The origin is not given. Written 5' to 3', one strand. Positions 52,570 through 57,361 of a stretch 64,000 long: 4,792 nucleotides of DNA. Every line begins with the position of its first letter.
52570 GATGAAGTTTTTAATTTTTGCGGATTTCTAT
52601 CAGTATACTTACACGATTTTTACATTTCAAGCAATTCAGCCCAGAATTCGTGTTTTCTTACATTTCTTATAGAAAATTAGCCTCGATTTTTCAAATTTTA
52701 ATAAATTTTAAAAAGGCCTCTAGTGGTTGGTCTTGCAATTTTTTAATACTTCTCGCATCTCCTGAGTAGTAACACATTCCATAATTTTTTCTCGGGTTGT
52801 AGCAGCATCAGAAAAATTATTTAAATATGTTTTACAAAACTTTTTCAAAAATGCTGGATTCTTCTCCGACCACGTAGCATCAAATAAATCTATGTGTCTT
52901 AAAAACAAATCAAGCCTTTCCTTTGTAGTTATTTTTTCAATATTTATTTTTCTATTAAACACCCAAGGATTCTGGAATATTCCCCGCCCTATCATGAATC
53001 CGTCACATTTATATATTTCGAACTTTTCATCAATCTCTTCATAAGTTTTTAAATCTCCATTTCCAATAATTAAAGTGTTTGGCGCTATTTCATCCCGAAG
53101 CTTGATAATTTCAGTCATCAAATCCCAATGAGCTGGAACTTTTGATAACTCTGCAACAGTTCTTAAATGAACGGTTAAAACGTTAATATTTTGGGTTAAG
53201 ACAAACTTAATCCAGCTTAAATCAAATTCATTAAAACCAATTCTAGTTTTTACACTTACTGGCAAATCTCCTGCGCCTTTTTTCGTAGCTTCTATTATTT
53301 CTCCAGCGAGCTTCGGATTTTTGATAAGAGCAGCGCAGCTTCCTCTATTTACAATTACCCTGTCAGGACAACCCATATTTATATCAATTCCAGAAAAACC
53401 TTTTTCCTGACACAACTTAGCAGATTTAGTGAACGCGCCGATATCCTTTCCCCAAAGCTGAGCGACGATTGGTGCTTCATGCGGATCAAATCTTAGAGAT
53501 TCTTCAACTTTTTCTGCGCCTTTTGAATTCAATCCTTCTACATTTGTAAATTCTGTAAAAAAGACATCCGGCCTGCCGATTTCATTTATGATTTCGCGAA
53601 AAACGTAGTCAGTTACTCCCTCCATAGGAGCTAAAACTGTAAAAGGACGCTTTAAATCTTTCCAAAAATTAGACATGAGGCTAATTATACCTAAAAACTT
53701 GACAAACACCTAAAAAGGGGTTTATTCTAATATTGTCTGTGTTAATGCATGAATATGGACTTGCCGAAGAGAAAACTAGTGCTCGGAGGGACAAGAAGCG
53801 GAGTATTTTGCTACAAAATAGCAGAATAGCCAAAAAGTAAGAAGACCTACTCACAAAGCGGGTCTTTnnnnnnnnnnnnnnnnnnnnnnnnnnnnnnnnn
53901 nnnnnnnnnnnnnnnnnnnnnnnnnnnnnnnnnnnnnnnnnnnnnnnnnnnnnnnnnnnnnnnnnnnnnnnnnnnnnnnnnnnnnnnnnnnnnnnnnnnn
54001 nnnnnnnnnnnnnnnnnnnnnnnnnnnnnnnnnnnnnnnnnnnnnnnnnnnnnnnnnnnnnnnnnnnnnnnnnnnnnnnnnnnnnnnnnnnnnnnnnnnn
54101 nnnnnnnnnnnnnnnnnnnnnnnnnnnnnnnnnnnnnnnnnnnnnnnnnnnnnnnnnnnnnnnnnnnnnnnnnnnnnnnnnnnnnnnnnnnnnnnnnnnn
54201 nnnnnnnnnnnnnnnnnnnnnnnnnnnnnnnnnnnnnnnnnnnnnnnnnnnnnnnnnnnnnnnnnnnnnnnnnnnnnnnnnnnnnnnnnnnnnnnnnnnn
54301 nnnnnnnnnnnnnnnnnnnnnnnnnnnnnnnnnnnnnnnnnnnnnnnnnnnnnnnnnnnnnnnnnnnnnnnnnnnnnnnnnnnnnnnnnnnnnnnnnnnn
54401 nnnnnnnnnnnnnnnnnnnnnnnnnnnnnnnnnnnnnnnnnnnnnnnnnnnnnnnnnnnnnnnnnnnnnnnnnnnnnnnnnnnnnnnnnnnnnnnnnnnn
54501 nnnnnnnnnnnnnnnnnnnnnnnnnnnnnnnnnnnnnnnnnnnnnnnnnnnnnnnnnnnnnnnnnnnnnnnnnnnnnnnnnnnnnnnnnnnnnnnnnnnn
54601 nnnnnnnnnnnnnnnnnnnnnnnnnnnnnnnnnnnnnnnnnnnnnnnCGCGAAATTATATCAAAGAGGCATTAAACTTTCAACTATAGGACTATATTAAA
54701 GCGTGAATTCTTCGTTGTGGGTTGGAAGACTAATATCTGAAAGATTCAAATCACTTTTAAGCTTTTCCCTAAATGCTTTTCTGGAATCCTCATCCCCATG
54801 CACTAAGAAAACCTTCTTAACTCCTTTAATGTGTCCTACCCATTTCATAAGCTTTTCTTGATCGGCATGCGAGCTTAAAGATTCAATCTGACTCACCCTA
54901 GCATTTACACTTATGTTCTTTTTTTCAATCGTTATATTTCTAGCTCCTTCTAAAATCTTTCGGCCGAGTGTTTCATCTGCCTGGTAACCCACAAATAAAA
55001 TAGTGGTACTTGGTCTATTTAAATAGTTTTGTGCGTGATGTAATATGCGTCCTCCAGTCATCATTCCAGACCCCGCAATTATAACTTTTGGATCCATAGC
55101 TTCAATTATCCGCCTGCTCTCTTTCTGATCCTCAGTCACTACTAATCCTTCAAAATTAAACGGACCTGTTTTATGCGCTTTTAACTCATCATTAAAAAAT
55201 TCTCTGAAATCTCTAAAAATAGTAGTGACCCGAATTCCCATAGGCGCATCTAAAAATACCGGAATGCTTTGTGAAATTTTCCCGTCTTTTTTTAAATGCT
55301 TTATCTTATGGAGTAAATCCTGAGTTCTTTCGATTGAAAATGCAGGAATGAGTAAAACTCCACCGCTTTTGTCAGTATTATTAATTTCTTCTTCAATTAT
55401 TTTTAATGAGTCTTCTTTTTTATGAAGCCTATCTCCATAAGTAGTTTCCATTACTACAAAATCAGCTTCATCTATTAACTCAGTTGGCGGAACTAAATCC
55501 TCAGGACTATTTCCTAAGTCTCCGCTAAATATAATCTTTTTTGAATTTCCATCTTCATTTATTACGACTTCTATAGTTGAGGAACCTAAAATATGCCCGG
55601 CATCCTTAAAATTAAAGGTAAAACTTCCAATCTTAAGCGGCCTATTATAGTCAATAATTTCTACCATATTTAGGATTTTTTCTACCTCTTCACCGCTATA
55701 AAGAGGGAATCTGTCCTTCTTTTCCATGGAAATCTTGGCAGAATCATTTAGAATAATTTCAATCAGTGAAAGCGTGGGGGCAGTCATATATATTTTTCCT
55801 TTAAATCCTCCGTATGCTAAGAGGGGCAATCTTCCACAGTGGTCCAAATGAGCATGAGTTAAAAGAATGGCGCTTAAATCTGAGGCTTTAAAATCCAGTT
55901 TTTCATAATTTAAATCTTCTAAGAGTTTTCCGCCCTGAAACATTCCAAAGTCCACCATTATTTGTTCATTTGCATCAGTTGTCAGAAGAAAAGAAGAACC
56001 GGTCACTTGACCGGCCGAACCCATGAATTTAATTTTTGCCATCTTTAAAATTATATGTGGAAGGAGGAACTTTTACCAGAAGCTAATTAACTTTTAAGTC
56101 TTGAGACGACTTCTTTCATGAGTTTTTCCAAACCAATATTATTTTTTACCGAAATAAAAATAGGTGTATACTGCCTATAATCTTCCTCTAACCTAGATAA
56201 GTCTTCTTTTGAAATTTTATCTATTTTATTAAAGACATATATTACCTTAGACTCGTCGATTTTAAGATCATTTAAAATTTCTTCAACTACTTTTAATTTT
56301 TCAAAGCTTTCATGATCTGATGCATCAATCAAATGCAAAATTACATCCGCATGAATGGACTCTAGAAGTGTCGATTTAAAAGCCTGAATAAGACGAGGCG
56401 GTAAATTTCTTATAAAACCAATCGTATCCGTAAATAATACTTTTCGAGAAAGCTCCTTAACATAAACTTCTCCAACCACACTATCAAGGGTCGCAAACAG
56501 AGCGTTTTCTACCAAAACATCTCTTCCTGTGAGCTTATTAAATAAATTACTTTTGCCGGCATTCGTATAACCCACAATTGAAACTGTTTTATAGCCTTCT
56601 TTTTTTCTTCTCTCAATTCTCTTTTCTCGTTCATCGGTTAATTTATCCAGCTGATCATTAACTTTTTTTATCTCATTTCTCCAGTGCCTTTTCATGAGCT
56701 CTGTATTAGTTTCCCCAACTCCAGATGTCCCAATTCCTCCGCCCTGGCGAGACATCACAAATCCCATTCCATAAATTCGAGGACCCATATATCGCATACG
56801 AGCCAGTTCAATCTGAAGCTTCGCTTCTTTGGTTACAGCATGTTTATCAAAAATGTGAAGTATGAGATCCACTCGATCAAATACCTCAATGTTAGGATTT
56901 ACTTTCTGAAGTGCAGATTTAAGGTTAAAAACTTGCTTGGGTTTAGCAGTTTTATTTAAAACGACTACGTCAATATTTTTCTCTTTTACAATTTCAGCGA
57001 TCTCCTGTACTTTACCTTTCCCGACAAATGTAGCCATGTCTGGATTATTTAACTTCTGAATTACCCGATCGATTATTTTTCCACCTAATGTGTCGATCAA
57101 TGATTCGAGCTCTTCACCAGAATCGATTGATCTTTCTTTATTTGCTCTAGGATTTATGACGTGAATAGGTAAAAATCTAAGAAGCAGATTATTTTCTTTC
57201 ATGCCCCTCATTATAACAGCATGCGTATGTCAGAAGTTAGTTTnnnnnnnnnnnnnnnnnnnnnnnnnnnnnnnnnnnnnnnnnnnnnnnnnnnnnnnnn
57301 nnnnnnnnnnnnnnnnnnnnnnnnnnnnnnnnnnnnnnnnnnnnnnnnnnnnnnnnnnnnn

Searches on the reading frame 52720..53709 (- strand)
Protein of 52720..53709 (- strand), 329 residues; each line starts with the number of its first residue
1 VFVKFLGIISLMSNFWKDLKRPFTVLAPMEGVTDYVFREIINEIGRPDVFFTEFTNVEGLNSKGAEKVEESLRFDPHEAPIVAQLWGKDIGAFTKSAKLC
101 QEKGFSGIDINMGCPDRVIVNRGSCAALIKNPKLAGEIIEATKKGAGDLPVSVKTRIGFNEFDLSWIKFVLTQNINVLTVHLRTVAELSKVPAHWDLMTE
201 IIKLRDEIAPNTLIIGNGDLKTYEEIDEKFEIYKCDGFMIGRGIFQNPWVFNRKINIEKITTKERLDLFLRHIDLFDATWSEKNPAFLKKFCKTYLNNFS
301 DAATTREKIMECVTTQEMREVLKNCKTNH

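Call 12: search_protein_families(library=pfam, proteins=[window:52720-53709:-], max_evalue=0.00001)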
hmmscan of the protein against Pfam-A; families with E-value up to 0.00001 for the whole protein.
window:52720-53709:- (329 aa): 1 family
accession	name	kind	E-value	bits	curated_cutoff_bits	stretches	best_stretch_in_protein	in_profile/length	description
PF01207.24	Dus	-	1.4e-49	169.3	20.4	1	26-323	2-303/311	Dihydrouridine synthase (Dus)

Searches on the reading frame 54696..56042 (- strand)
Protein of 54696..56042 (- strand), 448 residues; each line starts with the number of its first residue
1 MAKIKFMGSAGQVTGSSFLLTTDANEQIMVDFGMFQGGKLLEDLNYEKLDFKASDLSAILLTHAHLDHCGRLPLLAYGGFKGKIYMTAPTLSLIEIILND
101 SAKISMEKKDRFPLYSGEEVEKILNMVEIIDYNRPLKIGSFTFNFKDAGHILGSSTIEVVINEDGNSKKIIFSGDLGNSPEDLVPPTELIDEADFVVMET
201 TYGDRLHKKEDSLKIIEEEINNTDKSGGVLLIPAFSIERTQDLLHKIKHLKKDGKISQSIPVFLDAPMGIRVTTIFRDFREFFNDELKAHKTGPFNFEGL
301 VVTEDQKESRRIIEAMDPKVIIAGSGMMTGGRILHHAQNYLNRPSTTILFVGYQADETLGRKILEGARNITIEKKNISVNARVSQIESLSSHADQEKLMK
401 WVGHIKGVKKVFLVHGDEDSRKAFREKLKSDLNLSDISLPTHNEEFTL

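Call 12: search_protein_families(library=pfam, proteins=[window:54696-56042:-], max_evalue=0.00001)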
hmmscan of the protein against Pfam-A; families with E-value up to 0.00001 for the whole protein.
window:54696-56042:- (448 aa): 5 families
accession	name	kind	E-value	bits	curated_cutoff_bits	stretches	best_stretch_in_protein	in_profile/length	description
PF10996.14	Beta-Casp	-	5.9e-36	124.1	27.7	1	240-363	1-120/120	Beta-Casp domain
PF07521.17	RMMBL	-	1.5e-15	57.3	21.6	1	377-432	2-56/63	Zn-dependent metallo-hydrolase RNA specificity domain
PF00753.33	Lactamase_B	-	3.4e-13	50.4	22.7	1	12-184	3-158/196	Metallo-beta-lactamase superfamily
PF16661.11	Lactamase_B_6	-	6.2e-09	35.9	27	1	19-189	1-175/193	Metallo-beta-lactamase superfamily domain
PF12706.13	Lactamase_B_2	-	1.3e-08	35.1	27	1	54-204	29-169/200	Beta-lactamase superfamily domain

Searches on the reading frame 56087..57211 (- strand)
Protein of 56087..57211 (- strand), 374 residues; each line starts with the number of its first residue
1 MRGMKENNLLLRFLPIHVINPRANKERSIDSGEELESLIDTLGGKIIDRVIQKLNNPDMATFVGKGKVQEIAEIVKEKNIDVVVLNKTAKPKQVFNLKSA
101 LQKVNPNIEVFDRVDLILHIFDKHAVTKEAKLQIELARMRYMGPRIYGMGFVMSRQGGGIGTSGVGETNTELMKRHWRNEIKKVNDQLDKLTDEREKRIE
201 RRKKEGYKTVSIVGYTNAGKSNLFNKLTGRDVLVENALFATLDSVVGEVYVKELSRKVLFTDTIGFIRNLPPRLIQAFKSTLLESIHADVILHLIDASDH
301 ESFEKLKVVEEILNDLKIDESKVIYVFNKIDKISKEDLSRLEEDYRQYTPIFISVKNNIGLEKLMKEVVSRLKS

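Call 12: search_protein_families(library=pfam, proteins=[window:56087-57211:-], max_evalue=0.00001)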
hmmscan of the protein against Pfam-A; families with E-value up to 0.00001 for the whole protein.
window:56087-57211:- (374 aa): 6 families
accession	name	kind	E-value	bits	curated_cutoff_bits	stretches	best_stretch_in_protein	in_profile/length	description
PF16360.10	GTP-bdg_M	-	1.2e-23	83.9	29.5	1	124-202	1-79/79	GTP-binding GTPase Middle Region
PF13167.11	GTP-bdg_N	-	1.4e-23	83.6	25.4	1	32-121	4-88/89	GTP-binding GTPase N-terminal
PF01926.29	MMR_HSR1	-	4.1e-21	75.6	21.9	1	209-329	1-113/113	50S ribosome-binding GTPase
PF02421.24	FeoB_N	-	1.2e-09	38.3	27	1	209-340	2-129/156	Ferrous iron transport protein B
PF16897.10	MMR_HSR1_Xtn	-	4.3e-07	30.3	35.2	1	322-372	57-104/106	C-terminal region of MMR_HSR1 domain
PF03193.22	RsgA_GTPase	-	1.2e-06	28.9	30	0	305-368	38-104/174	RsgA GTPase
